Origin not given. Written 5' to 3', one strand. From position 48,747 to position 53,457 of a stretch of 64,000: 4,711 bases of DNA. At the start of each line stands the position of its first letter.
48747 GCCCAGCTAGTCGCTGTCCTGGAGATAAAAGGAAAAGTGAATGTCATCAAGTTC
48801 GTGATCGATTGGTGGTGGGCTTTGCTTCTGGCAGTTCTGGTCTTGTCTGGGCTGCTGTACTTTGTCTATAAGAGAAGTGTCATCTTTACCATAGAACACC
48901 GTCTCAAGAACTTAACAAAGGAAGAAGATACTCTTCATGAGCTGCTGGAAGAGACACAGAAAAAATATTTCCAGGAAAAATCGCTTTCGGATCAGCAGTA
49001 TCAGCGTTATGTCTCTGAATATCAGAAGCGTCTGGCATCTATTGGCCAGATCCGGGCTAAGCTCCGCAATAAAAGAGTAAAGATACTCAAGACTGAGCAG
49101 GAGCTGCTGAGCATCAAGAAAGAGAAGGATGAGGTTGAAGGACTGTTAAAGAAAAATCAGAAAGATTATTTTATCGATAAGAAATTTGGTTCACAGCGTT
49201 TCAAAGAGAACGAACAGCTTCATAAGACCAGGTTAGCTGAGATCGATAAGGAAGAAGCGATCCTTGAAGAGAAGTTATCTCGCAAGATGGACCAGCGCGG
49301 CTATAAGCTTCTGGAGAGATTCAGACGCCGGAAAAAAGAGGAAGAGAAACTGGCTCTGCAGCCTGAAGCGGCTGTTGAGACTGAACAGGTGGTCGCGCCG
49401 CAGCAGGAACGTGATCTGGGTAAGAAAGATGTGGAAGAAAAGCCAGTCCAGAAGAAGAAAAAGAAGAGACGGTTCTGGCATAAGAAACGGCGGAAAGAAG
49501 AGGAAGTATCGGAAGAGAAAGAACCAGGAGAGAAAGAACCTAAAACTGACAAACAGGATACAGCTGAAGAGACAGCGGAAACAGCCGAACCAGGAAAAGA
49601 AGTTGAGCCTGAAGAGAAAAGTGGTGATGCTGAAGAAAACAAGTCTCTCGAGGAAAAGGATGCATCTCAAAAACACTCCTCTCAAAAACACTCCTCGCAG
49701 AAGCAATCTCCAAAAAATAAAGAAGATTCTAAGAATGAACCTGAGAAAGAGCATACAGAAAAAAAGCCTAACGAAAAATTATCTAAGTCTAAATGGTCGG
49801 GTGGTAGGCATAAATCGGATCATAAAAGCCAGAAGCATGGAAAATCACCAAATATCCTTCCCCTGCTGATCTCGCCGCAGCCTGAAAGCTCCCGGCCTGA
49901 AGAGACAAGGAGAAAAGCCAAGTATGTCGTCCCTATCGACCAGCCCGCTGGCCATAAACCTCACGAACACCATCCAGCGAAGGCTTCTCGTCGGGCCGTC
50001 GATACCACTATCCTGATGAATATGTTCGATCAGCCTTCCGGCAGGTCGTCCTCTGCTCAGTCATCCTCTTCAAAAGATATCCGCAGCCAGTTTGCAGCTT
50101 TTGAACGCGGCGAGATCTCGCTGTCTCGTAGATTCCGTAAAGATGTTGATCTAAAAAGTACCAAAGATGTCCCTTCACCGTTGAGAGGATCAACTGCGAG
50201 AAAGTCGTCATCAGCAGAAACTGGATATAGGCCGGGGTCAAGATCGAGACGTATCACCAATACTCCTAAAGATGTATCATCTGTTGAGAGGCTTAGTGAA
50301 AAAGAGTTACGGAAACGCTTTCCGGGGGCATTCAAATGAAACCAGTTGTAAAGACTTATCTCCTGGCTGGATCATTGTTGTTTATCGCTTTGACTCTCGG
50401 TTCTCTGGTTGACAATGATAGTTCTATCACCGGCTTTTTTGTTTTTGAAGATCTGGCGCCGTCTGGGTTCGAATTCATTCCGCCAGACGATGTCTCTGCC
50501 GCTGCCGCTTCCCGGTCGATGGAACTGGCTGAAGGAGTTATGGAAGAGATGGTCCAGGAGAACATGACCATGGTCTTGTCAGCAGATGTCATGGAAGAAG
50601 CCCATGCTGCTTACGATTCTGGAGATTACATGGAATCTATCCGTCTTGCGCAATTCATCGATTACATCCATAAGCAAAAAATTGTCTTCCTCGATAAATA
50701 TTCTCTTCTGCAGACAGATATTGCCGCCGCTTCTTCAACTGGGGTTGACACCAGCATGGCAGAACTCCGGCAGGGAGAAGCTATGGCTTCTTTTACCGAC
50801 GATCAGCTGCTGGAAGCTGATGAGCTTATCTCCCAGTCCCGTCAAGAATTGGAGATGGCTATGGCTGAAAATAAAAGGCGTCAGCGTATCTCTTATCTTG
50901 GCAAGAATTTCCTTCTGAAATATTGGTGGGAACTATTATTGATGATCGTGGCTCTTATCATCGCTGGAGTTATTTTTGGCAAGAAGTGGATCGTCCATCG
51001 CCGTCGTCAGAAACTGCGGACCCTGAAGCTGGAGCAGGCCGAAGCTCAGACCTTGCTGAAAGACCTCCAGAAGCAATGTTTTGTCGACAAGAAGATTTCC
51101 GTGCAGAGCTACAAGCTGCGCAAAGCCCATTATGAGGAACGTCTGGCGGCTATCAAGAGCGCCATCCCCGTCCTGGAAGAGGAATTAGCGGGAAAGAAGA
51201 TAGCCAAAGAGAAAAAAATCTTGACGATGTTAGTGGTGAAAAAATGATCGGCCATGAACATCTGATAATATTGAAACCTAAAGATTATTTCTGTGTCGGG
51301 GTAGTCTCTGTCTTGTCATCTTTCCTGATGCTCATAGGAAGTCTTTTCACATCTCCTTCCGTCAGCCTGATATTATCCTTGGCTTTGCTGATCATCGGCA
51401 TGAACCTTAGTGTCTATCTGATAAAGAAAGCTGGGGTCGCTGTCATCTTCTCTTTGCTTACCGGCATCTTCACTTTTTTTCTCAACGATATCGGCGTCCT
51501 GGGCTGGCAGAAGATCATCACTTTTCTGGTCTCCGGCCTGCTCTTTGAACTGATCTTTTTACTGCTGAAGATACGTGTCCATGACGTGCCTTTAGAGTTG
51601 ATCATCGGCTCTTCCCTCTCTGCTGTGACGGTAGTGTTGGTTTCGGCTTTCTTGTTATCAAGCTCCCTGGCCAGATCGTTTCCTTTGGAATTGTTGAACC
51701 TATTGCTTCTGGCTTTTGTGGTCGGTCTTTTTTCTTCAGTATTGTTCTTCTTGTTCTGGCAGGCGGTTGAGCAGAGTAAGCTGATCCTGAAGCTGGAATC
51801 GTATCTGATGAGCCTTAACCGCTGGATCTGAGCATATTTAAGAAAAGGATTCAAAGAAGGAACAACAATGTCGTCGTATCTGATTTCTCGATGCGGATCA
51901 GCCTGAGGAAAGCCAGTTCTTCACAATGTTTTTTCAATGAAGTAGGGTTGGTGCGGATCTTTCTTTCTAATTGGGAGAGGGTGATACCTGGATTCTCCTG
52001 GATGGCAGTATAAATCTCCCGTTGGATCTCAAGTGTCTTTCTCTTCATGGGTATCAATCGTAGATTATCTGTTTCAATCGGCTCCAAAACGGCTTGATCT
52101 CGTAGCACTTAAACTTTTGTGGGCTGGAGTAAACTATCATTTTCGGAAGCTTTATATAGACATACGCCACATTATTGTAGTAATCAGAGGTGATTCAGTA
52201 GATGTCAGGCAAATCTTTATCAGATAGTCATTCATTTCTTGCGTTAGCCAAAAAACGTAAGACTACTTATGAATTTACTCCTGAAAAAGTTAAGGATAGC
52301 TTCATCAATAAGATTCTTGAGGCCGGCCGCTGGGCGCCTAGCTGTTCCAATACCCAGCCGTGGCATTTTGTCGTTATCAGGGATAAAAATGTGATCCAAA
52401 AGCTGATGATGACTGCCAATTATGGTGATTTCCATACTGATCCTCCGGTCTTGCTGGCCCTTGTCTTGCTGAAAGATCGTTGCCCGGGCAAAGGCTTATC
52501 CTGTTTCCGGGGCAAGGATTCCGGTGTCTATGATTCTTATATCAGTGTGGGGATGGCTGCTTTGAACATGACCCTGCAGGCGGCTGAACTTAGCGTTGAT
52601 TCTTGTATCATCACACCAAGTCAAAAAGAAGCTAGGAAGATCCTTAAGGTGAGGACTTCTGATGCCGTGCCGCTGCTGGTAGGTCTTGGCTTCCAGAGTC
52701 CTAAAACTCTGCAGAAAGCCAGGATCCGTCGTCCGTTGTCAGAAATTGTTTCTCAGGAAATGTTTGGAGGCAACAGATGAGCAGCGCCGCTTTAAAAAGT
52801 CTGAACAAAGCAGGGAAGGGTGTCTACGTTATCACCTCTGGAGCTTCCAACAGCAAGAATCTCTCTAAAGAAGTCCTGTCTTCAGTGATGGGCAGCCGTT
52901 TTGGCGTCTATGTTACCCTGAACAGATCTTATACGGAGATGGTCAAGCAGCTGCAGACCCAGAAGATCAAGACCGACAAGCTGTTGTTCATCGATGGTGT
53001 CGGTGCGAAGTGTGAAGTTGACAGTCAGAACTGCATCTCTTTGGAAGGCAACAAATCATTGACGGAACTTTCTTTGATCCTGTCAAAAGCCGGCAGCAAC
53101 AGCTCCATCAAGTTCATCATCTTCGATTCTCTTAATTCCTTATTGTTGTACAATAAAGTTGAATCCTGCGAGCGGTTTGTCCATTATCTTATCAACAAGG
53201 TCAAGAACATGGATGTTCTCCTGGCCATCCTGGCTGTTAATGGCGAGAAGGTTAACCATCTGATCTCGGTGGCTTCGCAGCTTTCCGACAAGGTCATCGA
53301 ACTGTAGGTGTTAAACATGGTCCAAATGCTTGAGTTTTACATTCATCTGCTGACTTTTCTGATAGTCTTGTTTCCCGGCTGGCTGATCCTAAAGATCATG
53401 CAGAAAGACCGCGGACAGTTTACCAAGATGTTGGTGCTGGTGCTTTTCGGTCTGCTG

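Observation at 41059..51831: Four-gene ATGA-coupled operon: small wHTH protein, 3027-aa surface glycoprotein, mini-anchor paralog and a polytopic membrane protein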

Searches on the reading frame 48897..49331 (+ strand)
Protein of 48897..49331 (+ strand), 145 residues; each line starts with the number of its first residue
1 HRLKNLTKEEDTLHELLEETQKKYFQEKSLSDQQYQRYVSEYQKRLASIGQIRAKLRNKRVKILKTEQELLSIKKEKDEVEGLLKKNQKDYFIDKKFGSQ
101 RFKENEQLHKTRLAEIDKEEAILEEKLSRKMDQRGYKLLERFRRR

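Call 84: search_protein_families(library=pfam, proteins=[window:48897-49331:+], max_evalue=10)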
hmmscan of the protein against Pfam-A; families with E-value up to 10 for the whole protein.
seq(145 aa): 4 families
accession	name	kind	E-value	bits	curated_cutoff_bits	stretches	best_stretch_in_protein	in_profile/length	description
PF16591.11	HBM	-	0.0045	16.9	29.8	1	3-81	172-250/254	Helical bimodular sensor domain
PF07568.18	HisKA_2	-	0.069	13.7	22.3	1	25-60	19-55/76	Histidine kinase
PF12630.12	Pox_polyA_pol_N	-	0.091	13.6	27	1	9-54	39-87/108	Poxvirus poly(A) polymerase N-terminal domain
PF13879.11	Hmw_CFAP97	-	8.8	7.6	25.6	1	97-135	22-59/100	Hemingway/CFA97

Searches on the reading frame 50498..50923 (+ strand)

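Call 84: search_protein_families(library=pfam, proteins=[window:50498-50923:+], max_evalue=10)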
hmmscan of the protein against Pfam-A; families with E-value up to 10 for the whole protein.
seq(142 aa): 1 family
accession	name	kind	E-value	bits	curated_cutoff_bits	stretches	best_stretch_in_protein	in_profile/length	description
PF09756.15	DDRGK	-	0.049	13.7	27.8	1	31-69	84-120/188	DDRGK domain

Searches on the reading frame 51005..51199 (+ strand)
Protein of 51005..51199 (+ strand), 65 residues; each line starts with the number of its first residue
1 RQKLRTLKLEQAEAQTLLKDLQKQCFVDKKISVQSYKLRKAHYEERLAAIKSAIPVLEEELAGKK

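Call 84: search_protein_families(library=pfam, proteins=[window:51005-51199:+], max_evalue=10)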
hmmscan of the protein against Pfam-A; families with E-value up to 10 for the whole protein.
seq(65 aa): 2 families
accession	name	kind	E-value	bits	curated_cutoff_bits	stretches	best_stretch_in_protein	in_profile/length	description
PF13864.11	Enkurin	-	0.015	16.2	23.6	1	5-59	39-90/92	Calmodulin-binding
PF03961.19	FapA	-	0.28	11.2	31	1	6-64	167-229/272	Flagellar Assembly Protein A beta solenoid domain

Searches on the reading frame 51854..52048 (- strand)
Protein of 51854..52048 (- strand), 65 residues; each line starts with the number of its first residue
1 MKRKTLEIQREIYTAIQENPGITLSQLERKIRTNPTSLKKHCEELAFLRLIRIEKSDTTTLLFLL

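Call 74: search_protein_families(library=pfam, proteins=[window:51854-52048:-], max_evalue=0.1)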
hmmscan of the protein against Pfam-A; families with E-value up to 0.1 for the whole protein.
seq(65 aa): 5 families
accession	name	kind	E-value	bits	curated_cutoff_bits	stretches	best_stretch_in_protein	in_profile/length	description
PF13412.12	HTH_24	-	4.8e-05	23.3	21.9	1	7-45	3-41/48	Winged helix-turn-helix DNA-binding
PF12840.13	HTH_20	-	0.028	14.8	27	1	9-45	6-42/51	Helix-turn-helix domain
PF24266.1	HTH_HVO_0163_N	-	0.048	14.2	31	1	9-46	4-41/70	HVO_0163, N-terminal HTH domain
PF12802.13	MarR_2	-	0.049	14.2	27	1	15-58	13-57/61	MarR family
PF25428.1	DUF7894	-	0.084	12.6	27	1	17-61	138-182/242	Domain of unknown function (DUF7894)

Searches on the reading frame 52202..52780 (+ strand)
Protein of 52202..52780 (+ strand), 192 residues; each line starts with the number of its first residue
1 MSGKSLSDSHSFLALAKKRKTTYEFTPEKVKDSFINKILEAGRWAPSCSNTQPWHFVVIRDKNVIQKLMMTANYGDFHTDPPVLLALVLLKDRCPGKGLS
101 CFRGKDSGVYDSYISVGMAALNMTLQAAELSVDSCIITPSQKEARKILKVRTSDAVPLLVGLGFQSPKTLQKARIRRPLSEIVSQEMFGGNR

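Call 11: search_protein_families(library=pfam, proteins=[window:52202-52780:+], max_evalue=0.001)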
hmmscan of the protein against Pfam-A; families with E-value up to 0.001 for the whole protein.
window:52202-52780:+ (192 aa): 2 families
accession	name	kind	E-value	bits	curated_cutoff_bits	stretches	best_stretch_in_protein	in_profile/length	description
PF00881.29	Nitroreductase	-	1.8e-19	70.9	23.5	1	17-68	2-53/167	Nitroreductase family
PF14512.11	TM1586_NiRdase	-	1.3e-09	38.5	27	1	16-70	139-195/215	Putative TM nitroreductase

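Call 93: search_protein_families(library=padloc, proteins=[window:52202-52780:+], max_evalue=0.01)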
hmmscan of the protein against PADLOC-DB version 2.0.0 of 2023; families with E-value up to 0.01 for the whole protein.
window:52202-52780:+ (192 aa): 0 families

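Call 94: search_protein_families(library=ncbifam, proteins=[window:52202-52780:+], max_evalue=0.01)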
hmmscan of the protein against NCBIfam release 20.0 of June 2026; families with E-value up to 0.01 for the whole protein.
window:52202-52780:+ (192 aa): 10 families
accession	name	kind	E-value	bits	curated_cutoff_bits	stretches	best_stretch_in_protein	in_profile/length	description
NF008275.0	PRK11053.1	equivalog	2e-08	34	227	1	13-69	4-61/217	oxygen-insensitive NAD(P)H nitroreductase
NF003768.0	PRK05365.1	equivalog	3.9e-08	33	152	1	14-75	16-77/200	malonic semialdehyde reductase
TIGR02476.1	BluB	equivalog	1.6e-07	30.9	150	1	11-70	8-67/205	5,6-dimethylbenzimidazole synthase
NF047509.1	Rv3131_FMN_oxido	subfamily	1.7e-07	31.1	199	1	38-62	2-26/319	Acg family FMN-binding oxidoreductase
NF005901.0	PRK07877.1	equivalog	2.5e-07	29.4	476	1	14-65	356-407/722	Rv1355c family protein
NF008088.0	PRK10828.1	equivalog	0.00016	21.3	183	1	22-63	13-54/183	NAD(P)H nitroreductase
NF009810.0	PRK13294.1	equivalog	0.00023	20.2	304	1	17-69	259-311/449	coenzyme F420-0:L-glutamate ligase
TIGR03553.1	F420_FbiB_CTERM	equivalog_domain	0.00039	20.2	249.55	1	17-70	4-57/194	F420 biosynthesis protein FbiB, C-terminal domain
NF008033.1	PRK10765.1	equivalog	0.00062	19.3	223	1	16-73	8-65/240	oxygen-insensitive NADPH nitroreductase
NF011424.0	PRK14851.1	subfamily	0.0024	15.9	1170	1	21-60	314-353/679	hypothetical protein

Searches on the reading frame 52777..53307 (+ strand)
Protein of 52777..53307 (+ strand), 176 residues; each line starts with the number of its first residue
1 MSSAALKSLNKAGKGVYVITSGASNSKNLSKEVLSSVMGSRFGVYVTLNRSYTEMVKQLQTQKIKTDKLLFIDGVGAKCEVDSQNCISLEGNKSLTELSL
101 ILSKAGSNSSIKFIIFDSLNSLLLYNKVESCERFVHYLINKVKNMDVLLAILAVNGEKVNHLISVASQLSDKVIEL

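Call 11: search_protein_families(library=pfam, proteins=[window:52777-53307:+], max_evalue=0.001)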
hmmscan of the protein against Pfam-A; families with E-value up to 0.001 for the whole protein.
window:52777-53307:+ (176 aa): 2 families
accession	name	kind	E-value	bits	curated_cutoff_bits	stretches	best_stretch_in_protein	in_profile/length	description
PF24336.1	DUF7504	-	4.7e-05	24.4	27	1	114-176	118-179/179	Family of unknown function (DUF7504)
PF06745.19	ATPase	-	0.00013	21.9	26.6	1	42-148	50-157/231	KaiC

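Call 93: search_protein_families(library=padloc, proteins=[window:52777-53307:+], max_evalue=0.01)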
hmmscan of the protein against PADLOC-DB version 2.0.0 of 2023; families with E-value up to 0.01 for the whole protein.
window:52777-53307:+ (176 aa): 0 families

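Call 94: search_protein_families(library=ncbifam, proteins=[window:52777-53307:+], max_evalue=0.01)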
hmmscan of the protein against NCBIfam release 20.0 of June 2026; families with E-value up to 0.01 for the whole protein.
window:52777-53307:+ (176 aa): 0 families
